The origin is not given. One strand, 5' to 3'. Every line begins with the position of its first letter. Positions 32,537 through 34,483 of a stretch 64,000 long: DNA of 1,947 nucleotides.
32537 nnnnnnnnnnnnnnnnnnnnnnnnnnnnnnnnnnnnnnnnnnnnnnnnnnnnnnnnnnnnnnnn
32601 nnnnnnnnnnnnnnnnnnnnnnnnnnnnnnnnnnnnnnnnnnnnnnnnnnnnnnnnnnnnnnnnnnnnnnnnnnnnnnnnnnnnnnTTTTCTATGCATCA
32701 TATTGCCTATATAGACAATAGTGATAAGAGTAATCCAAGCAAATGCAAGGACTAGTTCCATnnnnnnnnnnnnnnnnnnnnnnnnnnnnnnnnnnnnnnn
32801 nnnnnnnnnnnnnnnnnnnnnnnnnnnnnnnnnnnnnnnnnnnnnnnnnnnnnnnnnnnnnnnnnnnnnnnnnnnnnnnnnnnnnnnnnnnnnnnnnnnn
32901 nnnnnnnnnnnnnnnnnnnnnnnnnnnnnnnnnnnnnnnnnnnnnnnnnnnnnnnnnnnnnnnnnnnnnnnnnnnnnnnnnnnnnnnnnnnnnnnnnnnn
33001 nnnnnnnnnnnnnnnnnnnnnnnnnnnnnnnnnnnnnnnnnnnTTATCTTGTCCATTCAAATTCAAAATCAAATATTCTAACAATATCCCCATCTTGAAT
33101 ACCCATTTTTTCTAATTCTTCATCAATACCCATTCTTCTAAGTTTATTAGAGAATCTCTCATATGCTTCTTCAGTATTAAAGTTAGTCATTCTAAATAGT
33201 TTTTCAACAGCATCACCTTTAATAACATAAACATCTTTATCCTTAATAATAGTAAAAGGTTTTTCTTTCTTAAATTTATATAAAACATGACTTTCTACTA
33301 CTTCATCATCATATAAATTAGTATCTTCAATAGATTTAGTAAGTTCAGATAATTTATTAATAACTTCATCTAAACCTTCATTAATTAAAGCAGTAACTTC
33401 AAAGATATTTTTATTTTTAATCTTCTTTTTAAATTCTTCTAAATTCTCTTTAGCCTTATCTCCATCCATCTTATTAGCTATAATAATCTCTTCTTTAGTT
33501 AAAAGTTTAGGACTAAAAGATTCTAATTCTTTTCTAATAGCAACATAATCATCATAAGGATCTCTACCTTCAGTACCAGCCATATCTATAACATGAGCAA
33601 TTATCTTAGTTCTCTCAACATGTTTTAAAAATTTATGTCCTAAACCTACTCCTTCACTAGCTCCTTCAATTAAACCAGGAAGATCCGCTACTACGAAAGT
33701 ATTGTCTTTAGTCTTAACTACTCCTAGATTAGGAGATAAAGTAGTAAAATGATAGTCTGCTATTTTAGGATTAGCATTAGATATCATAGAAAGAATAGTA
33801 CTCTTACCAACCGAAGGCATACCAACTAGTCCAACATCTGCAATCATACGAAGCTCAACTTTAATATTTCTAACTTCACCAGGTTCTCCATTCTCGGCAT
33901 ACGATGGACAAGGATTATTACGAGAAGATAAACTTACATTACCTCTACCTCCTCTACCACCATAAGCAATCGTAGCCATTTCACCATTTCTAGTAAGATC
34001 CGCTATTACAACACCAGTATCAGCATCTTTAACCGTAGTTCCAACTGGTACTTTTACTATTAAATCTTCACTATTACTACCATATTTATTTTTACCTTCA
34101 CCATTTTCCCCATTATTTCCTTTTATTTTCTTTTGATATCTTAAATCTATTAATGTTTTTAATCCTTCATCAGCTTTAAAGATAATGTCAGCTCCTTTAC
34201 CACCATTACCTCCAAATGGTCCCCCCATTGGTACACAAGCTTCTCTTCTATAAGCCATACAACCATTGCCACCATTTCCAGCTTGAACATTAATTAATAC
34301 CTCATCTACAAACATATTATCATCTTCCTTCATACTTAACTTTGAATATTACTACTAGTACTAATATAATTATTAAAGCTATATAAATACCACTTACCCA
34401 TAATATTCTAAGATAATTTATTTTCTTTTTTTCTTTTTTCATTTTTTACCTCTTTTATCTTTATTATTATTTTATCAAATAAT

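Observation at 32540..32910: Candidate type I toxin-antitoxin locus between ezrA and obg: 25-aa hydrophobic peptide convergent with an overlapping sRNA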

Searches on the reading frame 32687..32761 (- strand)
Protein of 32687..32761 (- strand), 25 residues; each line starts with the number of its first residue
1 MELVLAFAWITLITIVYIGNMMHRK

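Call 9: search_protein_families(library=pfam, proteins=[window:32687-32761:-], max_evalue=10)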
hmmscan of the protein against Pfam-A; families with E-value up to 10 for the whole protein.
seq(25 aa): 0 families

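Call 10: search_protein_families(library=ncbifam, proteins=[window:32687-32761:-], max_evalue=10)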
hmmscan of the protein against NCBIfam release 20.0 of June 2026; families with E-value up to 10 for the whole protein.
seq(25 aa): 0 families

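Call 41: search_protein_families(library=pfam, alignment_id=A2, max_evalue=10)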
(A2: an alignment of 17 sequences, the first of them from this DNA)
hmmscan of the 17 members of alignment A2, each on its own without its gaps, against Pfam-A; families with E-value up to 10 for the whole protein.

A. member 1, seq(25 aa): 0 families

B. families by the number of members that match (of 17 scanned): 3 families
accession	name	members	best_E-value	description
PF11773.13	ComGE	1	0.023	Competence system putative prepilin ComGE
PF25810.1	TMEM218_N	1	0.042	Transmembrane protein 218, N-terminal domain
PF06858.20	NOG1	1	0.16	Nucleolar GTP-binding protein 1 (NOG1)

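Call 42: search_protein_families(library=ncbifam, alignment_id=A2, max_evalue=10)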
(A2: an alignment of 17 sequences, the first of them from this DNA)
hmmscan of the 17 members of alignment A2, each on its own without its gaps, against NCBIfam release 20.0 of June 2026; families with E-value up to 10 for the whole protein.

A. member 1, seq(25 aa): 0 families

B. families by the number of members that match (of 17 scanned): 3 families
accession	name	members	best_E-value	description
NF041013.1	T4P_ComGE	1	0.0013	competence type IV pilus minor pilin ComGE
TIGR03141.1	cytochro_ccmD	1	0.36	heme exporter protein CcmD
NF008825.0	PRK11875.1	1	0.47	photosystem II reaction center protein T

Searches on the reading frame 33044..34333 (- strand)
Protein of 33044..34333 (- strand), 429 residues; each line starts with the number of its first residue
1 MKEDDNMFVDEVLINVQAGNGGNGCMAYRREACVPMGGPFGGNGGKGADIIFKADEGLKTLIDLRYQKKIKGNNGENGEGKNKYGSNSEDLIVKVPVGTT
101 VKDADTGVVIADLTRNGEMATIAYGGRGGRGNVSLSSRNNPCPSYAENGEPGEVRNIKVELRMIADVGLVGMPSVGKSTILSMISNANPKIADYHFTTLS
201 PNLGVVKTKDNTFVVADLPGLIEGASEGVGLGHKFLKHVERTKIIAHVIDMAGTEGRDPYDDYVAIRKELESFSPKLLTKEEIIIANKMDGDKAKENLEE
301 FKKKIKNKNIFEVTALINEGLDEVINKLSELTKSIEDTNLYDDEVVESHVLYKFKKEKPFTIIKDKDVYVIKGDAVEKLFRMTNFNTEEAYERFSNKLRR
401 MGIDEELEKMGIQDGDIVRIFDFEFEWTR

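Call 13: find_encoding_contigs(protein=window:33044-34333:-, flank=3000, max_places=10)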
Protein window:33044-34333:- (429 aa): 24 contigs read that carry it; 10 places shown.
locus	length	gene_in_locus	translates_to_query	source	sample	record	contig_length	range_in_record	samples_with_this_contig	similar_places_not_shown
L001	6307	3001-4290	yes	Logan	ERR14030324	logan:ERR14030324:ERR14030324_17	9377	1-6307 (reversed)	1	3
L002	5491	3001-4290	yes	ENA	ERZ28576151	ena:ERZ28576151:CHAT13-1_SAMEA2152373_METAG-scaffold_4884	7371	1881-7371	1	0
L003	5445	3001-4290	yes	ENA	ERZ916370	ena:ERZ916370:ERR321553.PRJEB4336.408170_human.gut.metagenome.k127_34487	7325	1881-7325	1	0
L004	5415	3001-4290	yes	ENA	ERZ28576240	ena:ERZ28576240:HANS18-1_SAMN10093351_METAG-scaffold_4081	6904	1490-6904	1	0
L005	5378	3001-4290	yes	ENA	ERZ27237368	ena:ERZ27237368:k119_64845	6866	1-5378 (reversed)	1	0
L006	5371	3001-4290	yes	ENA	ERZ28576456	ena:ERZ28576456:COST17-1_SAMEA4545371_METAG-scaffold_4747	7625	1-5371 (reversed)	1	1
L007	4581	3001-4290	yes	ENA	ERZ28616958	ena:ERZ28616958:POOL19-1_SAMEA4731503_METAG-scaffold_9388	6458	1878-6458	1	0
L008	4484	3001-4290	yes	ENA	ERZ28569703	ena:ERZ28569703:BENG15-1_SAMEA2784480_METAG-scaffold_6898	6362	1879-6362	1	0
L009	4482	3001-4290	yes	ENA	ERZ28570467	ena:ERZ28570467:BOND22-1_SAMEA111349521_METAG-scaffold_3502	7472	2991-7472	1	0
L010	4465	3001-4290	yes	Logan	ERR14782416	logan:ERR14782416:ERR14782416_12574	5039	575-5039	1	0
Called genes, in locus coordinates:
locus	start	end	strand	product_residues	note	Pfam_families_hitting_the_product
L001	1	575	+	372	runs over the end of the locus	PF24568:CC_PcsB, PF01551:Peptidase_M23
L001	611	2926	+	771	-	PF00122:E1-E2_ATPase, PF00702:Hydrolase, PF08282:Hydrolase_3 (weak)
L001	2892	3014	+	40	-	-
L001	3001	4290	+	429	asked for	PF01018:GTP1_OBG, PF01926:MMR_HSR1, PF02421:FeoB_N, PF09269:DUF1967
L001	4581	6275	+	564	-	PF06160:EzrA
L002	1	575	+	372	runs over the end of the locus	PF24568:CC_PcsB, PF01551:Peptidase_M23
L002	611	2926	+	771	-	PF00122:E1-E2_ATPase, PF00702:Hydrolase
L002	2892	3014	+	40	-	-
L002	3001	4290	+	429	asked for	PF01018:GTP1_OBG, PF01926:MMR_HSR1, PF02421:FeoB_N, PF09269:DUF1967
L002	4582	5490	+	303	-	?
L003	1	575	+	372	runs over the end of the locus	PF24568:CC_PcsB, PF01551:Peptidase_M23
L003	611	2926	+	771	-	PF00122:E1-E2_ATPase, PF00702:Hydrolase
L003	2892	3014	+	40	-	-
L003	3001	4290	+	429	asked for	PF01018:GTP1_OBG, PF01926:MMR_HSR1, PF02421:FeoB_N, PF09269:DUF1967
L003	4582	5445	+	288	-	?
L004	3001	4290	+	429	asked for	PF01018:GTP1_OBG, PF01926:MMR_HSR1, PF02421:FeoB_N, PF09269:DUF1967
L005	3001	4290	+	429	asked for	PF01018:GTP1_OBG, PF01926:MMR_HSR1, PF02421:FeoB_N, PF09269:DUF1967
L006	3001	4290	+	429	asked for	PF01018:GTP1_OBG, PF01926:MMR_HSR1, PF02421:FeoB_N, PF09269:DUF1967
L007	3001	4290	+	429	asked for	PF01018:GTP1_OBG, PF01926:MMR_HSR1, PF02421:FeoB_N, PF09269:DUF1967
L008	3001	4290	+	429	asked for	PF01018:GTP1_OBG, PF01926:MMR_HSR1, PF02421:FeoB_N, PF09269:DUF1967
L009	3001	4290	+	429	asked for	PF01018:GTP1_OBG, PF01926:MMR_HSR1, PF02421:FeoB_N, PF09269:DUF1967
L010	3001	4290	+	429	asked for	PF01018:GTP1_OBG, PF01926:MMR_HSR1, PF02421:FeoB_N, PF09269:DUF1967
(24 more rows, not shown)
